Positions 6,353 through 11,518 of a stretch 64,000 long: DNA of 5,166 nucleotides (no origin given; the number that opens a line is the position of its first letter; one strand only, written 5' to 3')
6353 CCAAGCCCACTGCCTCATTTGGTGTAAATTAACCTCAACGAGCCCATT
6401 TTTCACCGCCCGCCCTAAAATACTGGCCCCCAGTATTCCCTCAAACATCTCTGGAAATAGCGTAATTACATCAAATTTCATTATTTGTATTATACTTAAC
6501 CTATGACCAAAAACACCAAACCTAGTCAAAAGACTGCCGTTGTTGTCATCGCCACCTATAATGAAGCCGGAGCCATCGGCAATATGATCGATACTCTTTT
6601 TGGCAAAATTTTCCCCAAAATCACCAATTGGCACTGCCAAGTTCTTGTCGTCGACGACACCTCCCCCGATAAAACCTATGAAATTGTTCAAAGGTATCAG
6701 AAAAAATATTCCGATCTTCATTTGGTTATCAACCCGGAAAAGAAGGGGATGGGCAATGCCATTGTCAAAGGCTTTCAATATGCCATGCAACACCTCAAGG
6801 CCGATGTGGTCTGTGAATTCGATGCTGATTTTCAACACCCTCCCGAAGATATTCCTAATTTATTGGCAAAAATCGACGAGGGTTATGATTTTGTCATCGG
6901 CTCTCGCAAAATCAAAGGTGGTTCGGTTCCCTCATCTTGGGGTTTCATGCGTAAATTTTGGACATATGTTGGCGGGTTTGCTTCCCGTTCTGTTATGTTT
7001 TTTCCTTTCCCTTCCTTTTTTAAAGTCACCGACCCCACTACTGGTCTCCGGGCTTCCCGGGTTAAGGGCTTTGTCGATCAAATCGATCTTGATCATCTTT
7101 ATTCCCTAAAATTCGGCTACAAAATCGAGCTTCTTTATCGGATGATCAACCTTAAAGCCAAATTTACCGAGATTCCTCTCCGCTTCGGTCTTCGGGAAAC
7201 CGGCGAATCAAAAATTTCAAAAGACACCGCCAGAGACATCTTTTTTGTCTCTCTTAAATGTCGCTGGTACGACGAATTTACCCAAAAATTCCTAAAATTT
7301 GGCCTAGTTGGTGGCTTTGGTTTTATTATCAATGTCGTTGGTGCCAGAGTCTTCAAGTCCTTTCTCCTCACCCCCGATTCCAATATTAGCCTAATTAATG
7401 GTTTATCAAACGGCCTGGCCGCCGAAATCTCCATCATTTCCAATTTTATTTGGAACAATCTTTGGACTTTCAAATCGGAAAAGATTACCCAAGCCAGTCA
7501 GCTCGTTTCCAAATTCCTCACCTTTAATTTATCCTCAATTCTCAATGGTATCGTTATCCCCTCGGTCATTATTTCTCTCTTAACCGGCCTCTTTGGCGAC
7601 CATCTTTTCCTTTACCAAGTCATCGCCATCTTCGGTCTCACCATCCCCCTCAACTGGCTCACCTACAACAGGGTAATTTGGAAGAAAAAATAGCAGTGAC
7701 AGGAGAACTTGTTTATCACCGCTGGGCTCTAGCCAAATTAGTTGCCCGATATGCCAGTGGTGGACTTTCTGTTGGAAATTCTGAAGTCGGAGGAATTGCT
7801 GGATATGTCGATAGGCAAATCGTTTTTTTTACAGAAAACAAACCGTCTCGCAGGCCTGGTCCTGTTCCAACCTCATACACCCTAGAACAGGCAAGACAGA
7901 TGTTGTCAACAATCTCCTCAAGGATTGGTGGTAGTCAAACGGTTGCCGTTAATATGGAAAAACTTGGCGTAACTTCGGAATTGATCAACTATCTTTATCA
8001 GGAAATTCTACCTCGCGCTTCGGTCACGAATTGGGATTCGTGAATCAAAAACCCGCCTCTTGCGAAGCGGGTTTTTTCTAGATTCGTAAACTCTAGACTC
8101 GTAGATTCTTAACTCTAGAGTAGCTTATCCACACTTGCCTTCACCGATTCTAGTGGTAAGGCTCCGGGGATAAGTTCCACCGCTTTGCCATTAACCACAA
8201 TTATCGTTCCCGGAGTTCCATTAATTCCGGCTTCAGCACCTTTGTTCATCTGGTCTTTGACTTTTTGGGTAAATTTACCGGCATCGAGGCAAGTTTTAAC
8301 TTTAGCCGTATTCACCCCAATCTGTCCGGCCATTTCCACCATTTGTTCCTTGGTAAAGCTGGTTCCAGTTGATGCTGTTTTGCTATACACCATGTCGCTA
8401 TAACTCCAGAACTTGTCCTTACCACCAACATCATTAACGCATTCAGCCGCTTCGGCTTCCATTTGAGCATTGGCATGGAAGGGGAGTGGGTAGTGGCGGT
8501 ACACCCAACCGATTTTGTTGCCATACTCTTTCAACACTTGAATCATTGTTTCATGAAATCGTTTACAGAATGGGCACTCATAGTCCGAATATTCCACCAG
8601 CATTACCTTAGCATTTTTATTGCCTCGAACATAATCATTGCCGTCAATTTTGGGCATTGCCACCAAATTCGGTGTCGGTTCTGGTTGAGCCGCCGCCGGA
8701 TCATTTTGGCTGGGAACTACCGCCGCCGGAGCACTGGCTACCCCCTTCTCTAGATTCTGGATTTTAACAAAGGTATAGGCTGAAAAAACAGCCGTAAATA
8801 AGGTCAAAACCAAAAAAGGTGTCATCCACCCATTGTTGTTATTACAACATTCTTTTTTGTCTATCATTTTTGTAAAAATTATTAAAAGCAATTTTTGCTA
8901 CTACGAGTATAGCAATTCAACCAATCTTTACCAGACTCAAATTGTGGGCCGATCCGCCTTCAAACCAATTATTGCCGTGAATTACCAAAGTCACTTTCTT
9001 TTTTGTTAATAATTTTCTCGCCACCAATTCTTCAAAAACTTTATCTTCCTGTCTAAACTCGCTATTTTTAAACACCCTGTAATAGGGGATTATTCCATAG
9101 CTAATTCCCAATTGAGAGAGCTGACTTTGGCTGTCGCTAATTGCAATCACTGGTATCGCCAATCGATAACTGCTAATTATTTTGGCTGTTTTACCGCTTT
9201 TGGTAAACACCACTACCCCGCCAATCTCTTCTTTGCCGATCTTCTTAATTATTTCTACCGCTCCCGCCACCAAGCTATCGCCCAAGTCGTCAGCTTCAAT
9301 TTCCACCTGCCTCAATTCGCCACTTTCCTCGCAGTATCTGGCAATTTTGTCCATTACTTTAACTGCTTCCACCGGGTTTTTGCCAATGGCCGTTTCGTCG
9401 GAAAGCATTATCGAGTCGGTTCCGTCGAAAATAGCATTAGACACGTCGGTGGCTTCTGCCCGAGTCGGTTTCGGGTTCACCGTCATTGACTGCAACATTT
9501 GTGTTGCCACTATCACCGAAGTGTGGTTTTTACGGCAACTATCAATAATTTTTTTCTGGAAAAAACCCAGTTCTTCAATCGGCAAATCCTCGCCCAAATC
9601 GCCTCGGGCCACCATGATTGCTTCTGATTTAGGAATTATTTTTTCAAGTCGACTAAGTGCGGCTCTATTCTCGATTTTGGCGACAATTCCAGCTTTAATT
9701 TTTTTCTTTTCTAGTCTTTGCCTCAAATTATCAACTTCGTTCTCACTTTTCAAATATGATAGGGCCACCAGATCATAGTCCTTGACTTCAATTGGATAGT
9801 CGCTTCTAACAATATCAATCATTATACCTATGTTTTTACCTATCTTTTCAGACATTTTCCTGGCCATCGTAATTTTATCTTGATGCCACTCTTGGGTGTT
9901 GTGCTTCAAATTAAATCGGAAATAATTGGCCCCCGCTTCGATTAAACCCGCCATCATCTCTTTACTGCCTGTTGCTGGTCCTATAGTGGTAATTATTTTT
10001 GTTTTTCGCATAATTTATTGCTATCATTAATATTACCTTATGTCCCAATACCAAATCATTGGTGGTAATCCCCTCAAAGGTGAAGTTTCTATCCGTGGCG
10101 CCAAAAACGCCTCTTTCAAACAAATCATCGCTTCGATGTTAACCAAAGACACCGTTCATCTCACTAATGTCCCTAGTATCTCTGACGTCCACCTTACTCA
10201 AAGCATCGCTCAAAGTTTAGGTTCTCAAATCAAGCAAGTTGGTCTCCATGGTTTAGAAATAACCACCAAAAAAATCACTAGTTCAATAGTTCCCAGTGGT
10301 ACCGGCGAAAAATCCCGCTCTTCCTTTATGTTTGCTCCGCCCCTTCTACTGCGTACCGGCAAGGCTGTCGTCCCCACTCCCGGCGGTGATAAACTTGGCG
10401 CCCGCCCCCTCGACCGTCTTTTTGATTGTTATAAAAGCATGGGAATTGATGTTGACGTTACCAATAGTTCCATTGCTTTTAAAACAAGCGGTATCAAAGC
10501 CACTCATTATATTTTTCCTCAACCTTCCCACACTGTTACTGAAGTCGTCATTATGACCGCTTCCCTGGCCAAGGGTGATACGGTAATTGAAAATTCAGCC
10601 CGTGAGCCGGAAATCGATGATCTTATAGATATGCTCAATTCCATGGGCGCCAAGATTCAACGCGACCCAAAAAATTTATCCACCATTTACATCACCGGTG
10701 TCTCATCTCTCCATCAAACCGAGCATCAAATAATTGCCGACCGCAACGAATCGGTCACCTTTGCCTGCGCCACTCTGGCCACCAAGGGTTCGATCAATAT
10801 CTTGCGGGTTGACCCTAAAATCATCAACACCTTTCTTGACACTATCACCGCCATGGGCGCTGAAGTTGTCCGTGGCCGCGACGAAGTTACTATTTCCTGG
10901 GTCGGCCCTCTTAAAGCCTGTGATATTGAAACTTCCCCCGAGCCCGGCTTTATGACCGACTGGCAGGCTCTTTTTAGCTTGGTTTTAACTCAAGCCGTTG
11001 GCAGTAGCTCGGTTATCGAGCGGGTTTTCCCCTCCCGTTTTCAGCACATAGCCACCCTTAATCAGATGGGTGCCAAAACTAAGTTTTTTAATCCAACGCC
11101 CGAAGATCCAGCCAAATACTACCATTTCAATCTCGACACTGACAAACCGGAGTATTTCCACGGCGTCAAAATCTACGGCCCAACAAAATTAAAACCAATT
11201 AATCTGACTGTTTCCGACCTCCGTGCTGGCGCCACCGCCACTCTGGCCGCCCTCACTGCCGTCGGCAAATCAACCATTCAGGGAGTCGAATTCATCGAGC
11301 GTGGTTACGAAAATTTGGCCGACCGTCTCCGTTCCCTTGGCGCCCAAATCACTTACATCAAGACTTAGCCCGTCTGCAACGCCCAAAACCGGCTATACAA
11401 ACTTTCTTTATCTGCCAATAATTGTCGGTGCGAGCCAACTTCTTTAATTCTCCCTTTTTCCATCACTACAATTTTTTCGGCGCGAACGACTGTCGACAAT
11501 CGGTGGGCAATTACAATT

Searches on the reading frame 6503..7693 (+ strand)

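Call 71: search_protein_families(library=pfam, proteins=[window:6503-7693:+], max_evalue=0.0001)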
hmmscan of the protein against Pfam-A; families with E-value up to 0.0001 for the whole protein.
window:6503-7693:+ (396 aa): 2 families
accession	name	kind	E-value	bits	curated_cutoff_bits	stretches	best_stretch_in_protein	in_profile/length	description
PF00535.33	Glycos_transf_2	-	2.5e-27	96.3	23.3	1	14-150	2-130/168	Glycosyl transferase family 2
PF04138.20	GtrA_DPMS_TM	-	2.8e-12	47.3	26.1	1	265-393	1-117/117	GtrA/DPMS, transmembrane domain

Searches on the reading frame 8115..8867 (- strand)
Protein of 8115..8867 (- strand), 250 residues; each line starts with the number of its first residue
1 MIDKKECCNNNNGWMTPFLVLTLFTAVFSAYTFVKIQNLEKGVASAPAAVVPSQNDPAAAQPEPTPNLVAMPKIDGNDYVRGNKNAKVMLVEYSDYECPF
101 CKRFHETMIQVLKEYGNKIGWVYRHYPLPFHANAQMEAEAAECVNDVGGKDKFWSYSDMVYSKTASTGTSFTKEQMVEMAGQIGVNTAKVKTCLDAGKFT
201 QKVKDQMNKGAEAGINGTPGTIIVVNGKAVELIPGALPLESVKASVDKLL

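Call 71: search_protein_families(library=pfam, proteins=[window:8115-8867:-], max_evalue=0.0001)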
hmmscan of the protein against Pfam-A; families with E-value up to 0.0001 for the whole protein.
window:8115-8867:- (250 aa): 3 families
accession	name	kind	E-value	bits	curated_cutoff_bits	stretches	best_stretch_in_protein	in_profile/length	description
PF13462.12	Thioredoxin_4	-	3e-24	86.5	23.2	1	77-231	4-151/165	Thioredoxin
PF01323.26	DSBA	-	1.5e-15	58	25.6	1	156-243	104-187/191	DSBA-like thioredoxin domain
PF13098.12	Thioredoxin_2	-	1.7e-09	38.4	27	1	84-242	3-100/104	Thioredoxin-like domain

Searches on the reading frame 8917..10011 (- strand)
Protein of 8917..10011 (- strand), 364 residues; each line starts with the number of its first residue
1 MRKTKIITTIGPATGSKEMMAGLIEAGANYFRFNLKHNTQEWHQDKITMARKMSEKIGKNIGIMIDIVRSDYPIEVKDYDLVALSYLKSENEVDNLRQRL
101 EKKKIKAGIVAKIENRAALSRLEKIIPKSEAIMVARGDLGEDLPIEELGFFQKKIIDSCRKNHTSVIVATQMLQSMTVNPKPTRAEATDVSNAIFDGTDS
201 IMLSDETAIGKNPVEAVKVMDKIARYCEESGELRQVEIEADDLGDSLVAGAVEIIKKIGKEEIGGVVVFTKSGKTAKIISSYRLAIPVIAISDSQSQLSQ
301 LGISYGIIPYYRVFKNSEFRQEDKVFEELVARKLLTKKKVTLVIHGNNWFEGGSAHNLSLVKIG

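Call 71: search_protein_families(library=pfam, proteins=[window:8917-10011:-], max_evalue=0.0001)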
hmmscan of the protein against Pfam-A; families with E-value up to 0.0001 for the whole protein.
window:8917-10011:- (364 aa): 2 families
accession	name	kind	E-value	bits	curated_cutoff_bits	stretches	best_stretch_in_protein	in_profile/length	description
PF00224.27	PK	-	6.1e-66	223.2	30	2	78-217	189-328/328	Pyruvate kinase, barrel domain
PF02887.21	PK_C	-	1.8e-13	51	28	1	247-352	3-105/114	Pyruvate kinase, alpha/beta domain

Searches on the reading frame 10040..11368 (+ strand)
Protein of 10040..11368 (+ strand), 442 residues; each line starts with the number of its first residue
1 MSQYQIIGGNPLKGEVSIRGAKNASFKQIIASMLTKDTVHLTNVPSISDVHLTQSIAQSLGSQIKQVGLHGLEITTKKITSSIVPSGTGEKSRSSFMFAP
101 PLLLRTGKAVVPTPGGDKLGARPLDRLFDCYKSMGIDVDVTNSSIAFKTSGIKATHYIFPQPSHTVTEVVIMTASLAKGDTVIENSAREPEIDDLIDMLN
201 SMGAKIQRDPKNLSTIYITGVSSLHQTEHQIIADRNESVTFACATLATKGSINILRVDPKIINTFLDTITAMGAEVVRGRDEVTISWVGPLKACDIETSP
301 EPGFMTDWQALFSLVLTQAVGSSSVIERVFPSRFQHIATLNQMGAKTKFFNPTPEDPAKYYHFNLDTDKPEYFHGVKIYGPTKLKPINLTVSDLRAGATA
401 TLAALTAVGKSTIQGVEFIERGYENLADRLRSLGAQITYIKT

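Call 71: search_protein_families(library=pfam, proteins=[window:10040-11368:+], max_evalue=0.0001)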
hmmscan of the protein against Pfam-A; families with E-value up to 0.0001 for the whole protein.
window:10040-11368:+ (442 aa): 1 family
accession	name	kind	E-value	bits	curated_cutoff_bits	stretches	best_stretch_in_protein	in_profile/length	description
PF00275.25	EPSP_synthase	-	1.3e-66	225.5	22.8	1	8-430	3-417/417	EPSP synthase (3-phosphoshikimate 1-carboxyvinyltransferase)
